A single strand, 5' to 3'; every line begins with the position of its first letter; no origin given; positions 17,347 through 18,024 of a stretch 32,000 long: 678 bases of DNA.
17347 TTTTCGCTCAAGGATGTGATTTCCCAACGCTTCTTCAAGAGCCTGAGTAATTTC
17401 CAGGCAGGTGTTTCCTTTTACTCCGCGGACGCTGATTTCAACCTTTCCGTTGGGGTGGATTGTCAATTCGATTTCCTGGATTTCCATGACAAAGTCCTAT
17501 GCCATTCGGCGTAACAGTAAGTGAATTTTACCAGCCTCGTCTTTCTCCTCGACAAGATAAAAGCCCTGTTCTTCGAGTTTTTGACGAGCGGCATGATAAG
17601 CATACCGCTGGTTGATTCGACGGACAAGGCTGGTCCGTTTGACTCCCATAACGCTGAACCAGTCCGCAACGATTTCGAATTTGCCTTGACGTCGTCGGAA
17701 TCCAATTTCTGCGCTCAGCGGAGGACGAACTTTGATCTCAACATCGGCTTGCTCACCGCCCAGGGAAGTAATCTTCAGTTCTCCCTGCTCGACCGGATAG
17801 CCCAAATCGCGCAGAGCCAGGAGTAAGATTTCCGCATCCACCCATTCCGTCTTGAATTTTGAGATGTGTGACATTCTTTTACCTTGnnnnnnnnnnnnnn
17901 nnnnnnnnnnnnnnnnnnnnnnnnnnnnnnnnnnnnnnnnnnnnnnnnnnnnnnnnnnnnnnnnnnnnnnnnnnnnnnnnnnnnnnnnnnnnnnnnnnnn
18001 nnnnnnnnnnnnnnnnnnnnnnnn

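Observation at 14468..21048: Translationally coupled six-gene operon: Ycf46-like AAA+ / lidless Hsp70 / DUF1257 / DUF2997 / NrdG-like radical SAM activase / helical-repeat-WD40 protein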

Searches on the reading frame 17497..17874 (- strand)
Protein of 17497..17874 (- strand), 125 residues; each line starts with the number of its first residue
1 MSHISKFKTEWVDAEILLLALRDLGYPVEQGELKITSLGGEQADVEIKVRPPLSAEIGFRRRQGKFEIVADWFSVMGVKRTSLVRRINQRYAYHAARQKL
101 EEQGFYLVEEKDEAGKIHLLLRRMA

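Call 3: search_protein_families(library=pfam, proteins=[window:17497-17874:-], max_evalue=0.01)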
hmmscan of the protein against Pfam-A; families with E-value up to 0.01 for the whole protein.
window:17497-17874:- (125 aa): 1 family
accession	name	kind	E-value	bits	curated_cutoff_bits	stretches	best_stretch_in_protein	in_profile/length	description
PF06868.16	DUF1257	-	4.6e-19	69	22.2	1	20-119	1-102/103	Protein of unknown function (DUF1257)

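Call 4: search_protein_families(library=padloc, proteins=[window:17497-17874:-], max_evalue=0.01)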
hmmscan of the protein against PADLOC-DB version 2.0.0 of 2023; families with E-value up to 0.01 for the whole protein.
window:17497-17874:- (125 aa): 0 families

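Call 5: search_protein_families(library=ncbifam, proteins=[window:17497-17874:-], max_evalue=0.01)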
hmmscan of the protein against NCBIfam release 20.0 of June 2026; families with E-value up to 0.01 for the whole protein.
window:17497-17874:- (125 aa): 0 families

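Call 15: search_solved_structures(query=window:17497-17874:-, max_evalue=10)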
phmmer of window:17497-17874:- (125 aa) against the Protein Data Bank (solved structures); distinct sequences matched with E-value up to 10: 3.
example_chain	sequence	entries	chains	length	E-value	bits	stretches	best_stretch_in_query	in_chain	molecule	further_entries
3v8v_A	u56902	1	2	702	0.19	15.4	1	50-108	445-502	Ribosomal RNA large subunit methyltransferase L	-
3v97_A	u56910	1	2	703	0.19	15.4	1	50-108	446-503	Ribosomal RNA large subunit methyltransferase L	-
4zv6_B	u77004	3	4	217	0.9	13.2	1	58-107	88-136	Octarellin V.1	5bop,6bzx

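Call 30: search_dna_similar(query=window:17497-17874:-, collection=phages, mode=protein, max_evalue=0.001, max_rows=20)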
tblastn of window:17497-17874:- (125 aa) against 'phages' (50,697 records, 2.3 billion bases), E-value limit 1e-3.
Records with a match: 5; places in all: 5; records where one place covers at least 80% of the query: 5.
Best place of each record, by identity: <60% 5.
By first word of the organism name: Prochlorococcus 4; Marine 1.
By host as written in the record: Prochlorococcus sp. NATL1A 2; - 2; Prochlorococcus marinus NATL2A 1.
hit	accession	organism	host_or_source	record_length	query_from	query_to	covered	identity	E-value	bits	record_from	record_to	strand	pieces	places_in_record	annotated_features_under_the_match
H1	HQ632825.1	Prochlorococcus phage P-SSM5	Prochlorococcus marinus NATL2A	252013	1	110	88%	28.9%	6e-6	49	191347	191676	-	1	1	hypothetical protein (x2)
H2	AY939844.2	Prochlorococcus phage P-SSM2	Prochlorococcus sp. NATL1A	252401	1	110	88%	28.9%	6e-6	49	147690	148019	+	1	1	hypothetical protein (x2)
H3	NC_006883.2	Prochlorococcus phage P-SSM2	Prochlorococcus sp. NATL1A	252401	1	110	88%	28.9%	6e-6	49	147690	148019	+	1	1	hypothetical protein (x2)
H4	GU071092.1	Prochlorococcus phage P-SSM2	-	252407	1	110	88%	28.9%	6e-6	49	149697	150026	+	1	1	conserved hypothetical protein (x2)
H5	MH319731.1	Marine virus AG-345-E02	single cell amplified by WGA-X; seawater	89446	1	110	88%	28.9%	2e-4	45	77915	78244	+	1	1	record has no annotation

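Call 31: get_annotated_region(hit=H3, flank=3000)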
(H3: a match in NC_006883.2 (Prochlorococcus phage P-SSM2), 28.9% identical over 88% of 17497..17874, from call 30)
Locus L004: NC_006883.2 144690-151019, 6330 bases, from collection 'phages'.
description: Prochlorococcus phage P-SSM2, complete genome.
organism: Prochlorococcus phage P-SSM2 (NCBI taxid 268746)
taxonomy: Viruses; Duplodnaviria; Heunggongvirae; Uroviricota; Caudoviricetes; Kyanoviridae; Salacisavirus; Salacisavirus pssm2
host: Prochlorococcus sp. NATL1A; source: -; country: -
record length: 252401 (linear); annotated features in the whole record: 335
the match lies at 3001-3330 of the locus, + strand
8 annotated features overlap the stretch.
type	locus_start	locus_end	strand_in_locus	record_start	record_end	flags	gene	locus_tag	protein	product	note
CDS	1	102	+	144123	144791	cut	purM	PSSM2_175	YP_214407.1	ferredoxin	T4-GC: 171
CDS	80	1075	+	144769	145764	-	purM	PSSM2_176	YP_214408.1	phosphoribosylaminoimidazole synthetase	T4-GC: 172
CDS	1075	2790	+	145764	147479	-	nol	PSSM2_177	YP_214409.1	Nol-like carbamoyltransferase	T4-GC: 173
CDS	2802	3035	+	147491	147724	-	-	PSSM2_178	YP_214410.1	hypothetical protein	T4-GC: 174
CDS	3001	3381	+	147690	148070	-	-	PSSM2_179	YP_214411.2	hypothetical protein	T4-GC: 175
CDS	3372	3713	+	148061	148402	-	-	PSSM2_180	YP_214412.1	hypothetical protein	T4-GC: 176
CDS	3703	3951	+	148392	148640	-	-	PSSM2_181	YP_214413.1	hypothetical protein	T4-GC: 177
CDS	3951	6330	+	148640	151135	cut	gp43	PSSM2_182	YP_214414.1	DNA polymerase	T4-GC: 178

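Call 49: find_homologous_proteins(query=window:17497-17874:-, max_evalue=0.001)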
Query window:17497-17874:- (125 aa): 260 proteins with E <= 0.001 among 267 candidates; the best 120 are listed.
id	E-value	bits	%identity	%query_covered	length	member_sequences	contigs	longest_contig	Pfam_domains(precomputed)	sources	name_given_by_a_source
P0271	6.1e-75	267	100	100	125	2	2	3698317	PF06868.17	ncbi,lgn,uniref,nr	ncbi:hypothetical protein BECAL_01826 [Bellilinea caldifistulae]|uniref:DUF1257 domain-containing pr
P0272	7.3e-67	241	88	100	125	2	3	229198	PF06868.17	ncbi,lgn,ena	ncbi:MAG: DUF1257 domain-containing protein [Bellilinea sp.]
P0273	3.6e-66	239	87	99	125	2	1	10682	PF06868.17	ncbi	-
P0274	1.0e-62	228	85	100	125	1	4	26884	PF06868.17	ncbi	-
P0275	1.5e-62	227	84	100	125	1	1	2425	PF06868.17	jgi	jgi:hypothetical protein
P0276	1.5e-61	224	82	100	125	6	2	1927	PF06868.17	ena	-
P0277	2.1e-61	223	82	99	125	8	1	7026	PF06868.17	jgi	-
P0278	9.6e-61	221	82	100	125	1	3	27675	PF06868.17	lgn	-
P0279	9.8e-61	221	82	100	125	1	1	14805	PF06868.17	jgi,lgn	-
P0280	2.5e-60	220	81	100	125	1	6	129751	PF06868.17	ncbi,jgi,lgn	jgi:hypothetical protein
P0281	5.0e-60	219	81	100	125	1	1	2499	PF06868.17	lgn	-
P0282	1.3e-59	218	80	100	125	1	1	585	PF06868.17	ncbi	-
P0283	5.4e-59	216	79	100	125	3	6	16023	PF06868.17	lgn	-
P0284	2.1e-58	214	79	100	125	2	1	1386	PF06868.17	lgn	-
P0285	7.4e-45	170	65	99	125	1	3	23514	PF06868.17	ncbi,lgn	-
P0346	7.8e-31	125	51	100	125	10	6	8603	PF06868.17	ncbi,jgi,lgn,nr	ncbi:MAG TPA: DUF1257 domain-containing protein [Gemmataceae bacterium]|jgi:hypothetical protein|nr:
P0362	2.1e-30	123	51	100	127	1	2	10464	PF06868.17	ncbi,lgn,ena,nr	ncbi:MAG: DUF1257 domain-containing protein [Desulfobacterales bacterium]|nr:DUF1257 domain-containi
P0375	7.2e-30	122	50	100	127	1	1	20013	PF06868.17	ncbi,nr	ncbi:MAG: DUF1257 domain-containing protein [Armatimonadetes bacterium]|nr:DUF1257 domain-containing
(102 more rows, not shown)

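Call 50: find_encoding_contigs(protein=P0375, flank=10000, max_places=1)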
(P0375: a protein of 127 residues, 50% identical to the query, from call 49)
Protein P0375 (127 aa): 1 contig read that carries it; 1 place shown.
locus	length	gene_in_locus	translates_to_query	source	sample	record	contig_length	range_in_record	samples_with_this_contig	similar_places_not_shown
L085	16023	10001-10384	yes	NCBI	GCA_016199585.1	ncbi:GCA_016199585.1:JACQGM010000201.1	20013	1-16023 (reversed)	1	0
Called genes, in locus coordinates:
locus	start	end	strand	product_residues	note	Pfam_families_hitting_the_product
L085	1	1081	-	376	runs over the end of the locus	PF13620:CarboxypepD_reg (weak), PF13715:CarbopepD_reg_2 (faint), PF13620:CarboxypepD_reg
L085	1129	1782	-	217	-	-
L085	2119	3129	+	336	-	-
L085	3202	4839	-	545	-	PF00012:HSP70, PF06723:MreB_Mbl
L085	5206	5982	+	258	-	PF03781:FGE-sulfatase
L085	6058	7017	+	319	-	PF00078:RVT_1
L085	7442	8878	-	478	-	PF07690:MFS_1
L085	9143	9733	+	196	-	-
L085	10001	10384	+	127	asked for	PF06868:DUF1257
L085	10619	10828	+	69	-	PF11211:DUF2997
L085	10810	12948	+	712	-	PF23381:Beta-prop_IFT122_1st, PF25173:Beta-prop_WDR3_1st, PF24807:WD40_CDC20-Fz, PF24805:EIF3I, PF25174:Beta-prop_THOC3, PF23381:Beta-prop_IFT122_1st, PF24796:WDR55, PF24814:WD40_Prp19, +14 more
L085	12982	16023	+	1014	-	PF24807:WD40_CDC20-Fz (weak), PF24796:WDR55 (weak), PF25173:Beta-prop_WDR3_1st, PF24805:EIF3I, PF23381:Beta-prop_IFT122_1st, PF24807:WD40_CDC20-Fz, PF24814:WD40_Prp19, PF25174:Beta-prop_THOC3, +12 more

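Call 51: find_encoding_contigs(protein=P0362, flank=10000, max_places=1)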
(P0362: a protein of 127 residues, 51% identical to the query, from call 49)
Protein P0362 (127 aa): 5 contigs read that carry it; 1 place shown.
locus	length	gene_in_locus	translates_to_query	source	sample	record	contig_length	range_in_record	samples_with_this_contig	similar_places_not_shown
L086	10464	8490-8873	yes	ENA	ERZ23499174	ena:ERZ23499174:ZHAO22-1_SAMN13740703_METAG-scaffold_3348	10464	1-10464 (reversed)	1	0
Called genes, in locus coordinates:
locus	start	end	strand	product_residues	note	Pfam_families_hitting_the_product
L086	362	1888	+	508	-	PF00004:AAA, PF17862:AAA_lid_3 (weak)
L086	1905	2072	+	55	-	-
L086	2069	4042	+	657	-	PF23381:Beta-prop_IFT122_1st, PF25174:Beta-prop_THOC3, PF00400:WD40, PF25173:Beta-prop_WDR3_1st, PF25175:Beta-prop_WDR5, PF24017:Beta-prop_SCAP, PF24105:Beta-prop_CAF1B_HIR1, PF24782:WD40_MABP1-WDR62_2nd, +79 more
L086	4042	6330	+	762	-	PF23409:Beta-prop_EML, PF23381:Beta-prop_IFT122_1st, PF24807:WD40_CDC20-Fz, PF25174:Beta-prop_THOC3, PF00400:WD40, PF24814:WD40_Prp19, PF24817:WD40_WDHD1_1st, PF25173:Beta-prop_WDR3_1st, +50 more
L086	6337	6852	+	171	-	PF01025:GrpE (weak)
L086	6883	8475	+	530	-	PF00012:HSP70, PF06723:MreB_Mbl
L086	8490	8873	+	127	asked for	PF06868:DUF1257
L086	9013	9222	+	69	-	PF11211:DUF2997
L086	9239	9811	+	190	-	PF13353:Fer4_12, PF04055:Radical_SAM (weak)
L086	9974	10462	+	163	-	?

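Call 52: find_encoding_contigs(protein=P0346, flank=10000, max_places=1)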
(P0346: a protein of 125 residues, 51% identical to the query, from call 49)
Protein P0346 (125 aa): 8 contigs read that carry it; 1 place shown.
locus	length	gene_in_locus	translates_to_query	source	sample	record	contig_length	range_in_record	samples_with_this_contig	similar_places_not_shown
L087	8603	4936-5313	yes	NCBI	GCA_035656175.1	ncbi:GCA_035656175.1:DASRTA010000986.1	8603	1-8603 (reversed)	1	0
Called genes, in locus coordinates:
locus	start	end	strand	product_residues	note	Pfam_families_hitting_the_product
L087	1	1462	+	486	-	PF00266:Aminotran_5, PF02657:SufE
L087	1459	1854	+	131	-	PF01883:FeS_assembly_P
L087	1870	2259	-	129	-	PF00072:Response_reg (weak)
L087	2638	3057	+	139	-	PF03803:Scramblase (weak)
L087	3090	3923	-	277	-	PF00149:Metallophos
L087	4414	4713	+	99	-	-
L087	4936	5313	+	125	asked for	PF06868:DUF1257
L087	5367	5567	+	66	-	PF11211:DUF2997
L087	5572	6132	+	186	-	PF13353:Fer4_12, PF04055:Radical_SAM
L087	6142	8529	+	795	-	PF24814:WD40_Prp19, PF00400:WD40, PF23409:Beta-prop_EML, PF23414:Beta-prop_EML_2, PF24807:WD40_CDC20-Fz, PF25173:Beta-prop_WDR3_1st, PF25174:Beta-prop_THOC3, PF25175:Beta-prop_WDR5, +42 more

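Call 59: predict_structure(alignment_id=A3)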
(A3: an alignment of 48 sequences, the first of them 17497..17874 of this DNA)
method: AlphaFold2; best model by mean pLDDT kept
length: 125 residues; sequences in the alignment: 48
mean_pLDDT: 88.6   pTM: 0.80
mean pLDDT of the five models: 88.6, 88.2, 83.7, 83.2, 80.0
residues with pLDDT >= 90: 70; 70-90: 50; 50-70: 5; < 50: 0
segments of 3 or more residues with pLDDT < 50: none
pLDDT, mean of each block of 10 residues (from residue 1): 87 97 94 92 95 90 95 86 91 90 82 73 71
secondary structure, 60 per line:
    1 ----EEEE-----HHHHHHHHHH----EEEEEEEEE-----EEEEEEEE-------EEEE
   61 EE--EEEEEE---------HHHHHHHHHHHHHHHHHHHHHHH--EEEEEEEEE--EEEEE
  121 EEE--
elements in order: E5-8 H14-23 E28-36 E42-49 E57-62 E65-70 H80-102 E105-113 E116-123

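Call 61: fold_search(model_id=the predicted structure, library=pdb)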
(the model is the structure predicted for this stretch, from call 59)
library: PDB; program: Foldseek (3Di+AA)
matches with E <= 10: 502; with E <= 0.001: 0
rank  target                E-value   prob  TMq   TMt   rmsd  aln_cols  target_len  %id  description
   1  7piz_B                4.3e-02  0.77  0.33  0.11   8.7       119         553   13  The structure of phosphoglucomutase from Candida albicans (released 2022-09-07)
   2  7pjc_B                4.3e-02  0.77  0.33  0.11   8.5       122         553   11  The structure of Candida albicans phosphoglucomutase with isothiazolone modification on Cys359 (released 2022-09-07)
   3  2joi_MODEL_1_A        7.1e-02  0.84  0.35  0.43   9.0       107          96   16  NMR solution structure of hypothetical protein TA0095 from Thermoplasma acidophilum (released 2007-10-02)
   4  6snp                  9.4e-02  0.38  0.27  0.09  10.1       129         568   13  Crystal structures of human PGM1 isoform 2 (released 2020-04-08)
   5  3tgo_D                1.2e-01  0.38  0.26  0.19  10.8       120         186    8  Crystal structure of the E. coli BamCD complex (released 2011-09-28)
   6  7s77_A                1.5e-01  0.25  0.25  0.09   9.9       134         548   13  Crystal structure of the G391V variant of human PGM-1 (released 2022-05-04)
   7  2yh6_B                1.7e-01  0.28  0.24  0.28  10.3       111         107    8  Structure of the N-terminal domain of BamC from E. coli (released 2011-05-25)
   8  2yh6_D                2.6e-01  0.25  0.24  0.27  10.8       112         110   10  Structure of the N-terminal domain of BamC from E. coli (released 2011-05-25)
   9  3c6k_B                3.4e-01  0.30  0.33  0.14  15.8       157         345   10  Crystal structure of human spermine synthase in complex with spermidine and 5-methylthioadenosine (released 2008-02-19)
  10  3q6a_B                3.4e-01  0.23  0.29  0.27  11.7       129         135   14  X-ray crystal structure of the protein SSP2350 from Staphylococcus saprophyticus, Northeast structural genomics consor (released 2011-04-06)
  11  2n4a_MODEL_1_A        3.6e-01  0.25  0.32  0.31  11.0       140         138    8  EC-NMR Structure of Ralstonia metallidurans Rmet_5065 Determined by Combining Evolutionary Couplings (EC) and  (released 2015-07-01)
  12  2yh6_C                3.6e-01  0.21  0.24  0.27  10.8       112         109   10  Structure of the N-terminal domain of BamC from E. coli (released 2011-05-25)
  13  2aca_A                3.6e-01  0.21  0.30  0.23   8.8       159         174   11  X-ray structure of a putative adenylate cyclase Q87NV8 from Vibrio parahaemolyticus at the 2.25 A resolution. Northeas (released 2005-08-02)
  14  3te5_A                4.0e-01  0.38  0.34  0.32   7.7       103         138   11  structure of the regulatory fragment of sacchromyces cerevisiae ampk in complex with NADH (released 2011-11-09)
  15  3juw_C                4.0e-01  0.25  0.23  0.19  11.8       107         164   19  Putative GnaT-family acetyltransferase from Bordetella pertussis. (released 2009-09-22)
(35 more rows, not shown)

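Call 86: find_related_loci(query=A3, collection=viral_contigs, flank=10000)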
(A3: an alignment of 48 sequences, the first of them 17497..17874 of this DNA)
Query A3 (125 aa) in viral_contigs; peptide patterns used: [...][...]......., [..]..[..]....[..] (x = any residue, [..] = any of these).
28 stretches matched a pattern, but none encodes a relative of the query by tblastn (E <= 1e-3).

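Call 87: search_dna_similar(query=window:17497-17874:-, collection=plasmids, mode=protein, max_evalue=0.001, max_rows=30)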
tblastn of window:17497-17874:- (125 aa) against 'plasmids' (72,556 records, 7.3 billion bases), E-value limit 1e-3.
Records with a match: 3; places in all: 3; records where one place covers at least 80% of the query: 3.
Best place of each record, by identity: <60% 3.
By first word of the organism name: Geminocystis 1; Pseudanabaena 1; Treponema 1.
By predicted mobility (MOB-suite, as given by PLSDB): non-mobilizable 3.
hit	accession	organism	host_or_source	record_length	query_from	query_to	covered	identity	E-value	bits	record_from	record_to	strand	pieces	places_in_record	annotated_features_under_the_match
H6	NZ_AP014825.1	Geminocystis sp. NIES-3709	-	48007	1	125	99%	43.7%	4e-19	118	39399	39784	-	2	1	DUF1257 domain-containing protein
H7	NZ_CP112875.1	Pseudanabaena galeata CCNP1313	-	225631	1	124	99%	43.7%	5e-25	105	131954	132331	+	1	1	DUF1257 domain-containing protein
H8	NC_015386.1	Treponema succinifaciens DSM 2489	colon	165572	1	123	98%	33.3%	6e-6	50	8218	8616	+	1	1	DUF1257 domain-containing protein | phage tail protein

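Call 88: get_annotated_region(hit=H6, flank=9000)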
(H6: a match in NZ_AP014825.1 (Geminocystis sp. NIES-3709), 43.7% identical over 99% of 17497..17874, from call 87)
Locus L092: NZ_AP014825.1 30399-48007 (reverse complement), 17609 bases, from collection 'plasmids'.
description: Geminocystis sp. NIES-3709 plasmid pGM3709_04, complete sequence
organism: Geminocystis sp. NIES-3709 (NCBI taxid 1617448)
taxonomy: Bacteria; Cyanobacteriota; Cyanophyceae; Chroococcales; Geminocystaceae; Geminocystis; Geminocystis sp. NIES-3709
host: -; source: -; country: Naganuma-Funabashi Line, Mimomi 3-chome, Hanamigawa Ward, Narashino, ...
typing (MOB-suite, as given by PLSDB): non-mobilizable
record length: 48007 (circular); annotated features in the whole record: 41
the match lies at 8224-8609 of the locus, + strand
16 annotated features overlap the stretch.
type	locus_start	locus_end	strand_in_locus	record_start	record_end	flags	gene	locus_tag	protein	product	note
CDS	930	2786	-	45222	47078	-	-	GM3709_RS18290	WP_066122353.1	hypothetical protein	-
CDS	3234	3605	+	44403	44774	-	-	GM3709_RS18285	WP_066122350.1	hypothetical protein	-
CDS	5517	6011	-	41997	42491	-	-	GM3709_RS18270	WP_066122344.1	pentapeptide repeat-containing protein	-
CDS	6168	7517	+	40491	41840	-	-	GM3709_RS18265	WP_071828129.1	ATP-binding protein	-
CDS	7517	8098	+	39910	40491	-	-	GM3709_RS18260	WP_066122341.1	RloB family protein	-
CDS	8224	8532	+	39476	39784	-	-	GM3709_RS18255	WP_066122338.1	DUF1257 domain-containing protein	-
CDS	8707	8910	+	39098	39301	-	-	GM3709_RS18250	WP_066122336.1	DUF2997 domain-containing protein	-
CDS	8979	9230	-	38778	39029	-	-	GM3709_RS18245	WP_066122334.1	hypothetical protein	-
CDS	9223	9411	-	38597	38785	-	-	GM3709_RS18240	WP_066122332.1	hypothetical protein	-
CDS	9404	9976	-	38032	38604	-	-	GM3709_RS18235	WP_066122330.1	zeta toxin family protein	-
CDS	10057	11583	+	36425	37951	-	-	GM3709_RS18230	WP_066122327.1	AAA family ATPase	-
CDS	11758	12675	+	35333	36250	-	-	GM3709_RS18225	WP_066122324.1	DUF4007 family protein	-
CDS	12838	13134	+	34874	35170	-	-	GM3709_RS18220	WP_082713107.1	tyrosine/phenylalanine carboxypeptidase domain-containing protein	-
CDS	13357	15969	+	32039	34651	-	-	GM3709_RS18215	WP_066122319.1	hypothetical protein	-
CDS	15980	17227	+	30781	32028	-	-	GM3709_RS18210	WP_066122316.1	hypothetical protein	-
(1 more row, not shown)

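Call 89: get_annotated_region(hit=H7, flank=9000)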
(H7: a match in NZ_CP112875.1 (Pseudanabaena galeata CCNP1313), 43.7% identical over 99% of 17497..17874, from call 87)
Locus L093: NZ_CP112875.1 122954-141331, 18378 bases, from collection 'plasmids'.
description: Pseudanabaena galeata CCNP1313 plasmid pPg_01, complete sequence
organism: Pseudanabaena galeata CCNP1313 (NCBI taxid 2602720)
taxonomy: Bacteria; Cyanobacteriota; Cyanophyceae; Pseudanabaenales; Pseudanabaenaceae; Pseudanabaena; Pseudanabaena galeata; Pseudanabaena galeata CCNP1313
host: -; source: -; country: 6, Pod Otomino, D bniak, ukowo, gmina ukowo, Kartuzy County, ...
typing (MOB-suite, as given by PLSDB): non-mobilizable
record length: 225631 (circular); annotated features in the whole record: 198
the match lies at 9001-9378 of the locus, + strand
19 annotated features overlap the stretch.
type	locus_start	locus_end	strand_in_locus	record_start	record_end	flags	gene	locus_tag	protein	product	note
CDS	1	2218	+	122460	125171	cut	-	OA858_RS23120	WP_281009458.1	WD40 repeat domain-containing protein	-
CDS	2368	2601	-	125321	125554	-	-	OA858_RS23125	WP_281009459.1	hypothetical protein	-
CDS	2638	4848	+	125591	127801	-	-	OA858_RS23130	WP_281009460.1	hypothetical protein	-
CDS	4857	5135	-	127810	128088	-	-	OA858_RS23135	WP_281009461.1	type II toxin-antitoxin system RelE/ParE family toxin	-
CDS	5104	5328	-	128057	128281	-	-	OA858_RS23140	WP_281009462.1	hypothetical protein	-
CDS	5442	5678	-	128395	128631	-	-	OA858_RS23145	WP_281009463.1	hypothetical protein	-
CDS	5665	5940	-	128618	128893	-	-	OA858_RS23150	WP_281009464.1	hypothetical protein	-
CDS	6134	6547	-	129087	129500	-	-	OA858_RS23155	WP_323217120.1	PIN domain-containing protein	-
CDS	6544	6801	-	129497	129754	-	-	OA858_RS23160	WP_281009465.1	hypothetical protein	-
CDS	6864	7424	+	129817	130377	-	grpE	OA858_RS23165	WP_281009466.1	nucleotide exchange factor GrpE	GO:0006457 - protein folding [Evidence IEA]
CDS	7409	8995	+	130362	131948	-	-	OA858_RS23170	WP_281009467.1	Hsp70 family protein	-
CDS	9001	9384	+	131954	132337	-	-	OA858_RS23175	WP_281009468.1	DUF1257 domain-containing protein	-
CDS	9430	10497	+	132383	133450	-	-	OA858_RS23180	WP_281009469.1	ATP-binding protein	-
CDS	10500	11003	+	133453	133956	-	-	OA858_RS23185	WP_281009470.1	hypothetical protein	-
CDS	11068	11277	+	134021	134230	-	-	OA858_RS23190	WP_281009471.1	DUF2997 domain-containing protein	-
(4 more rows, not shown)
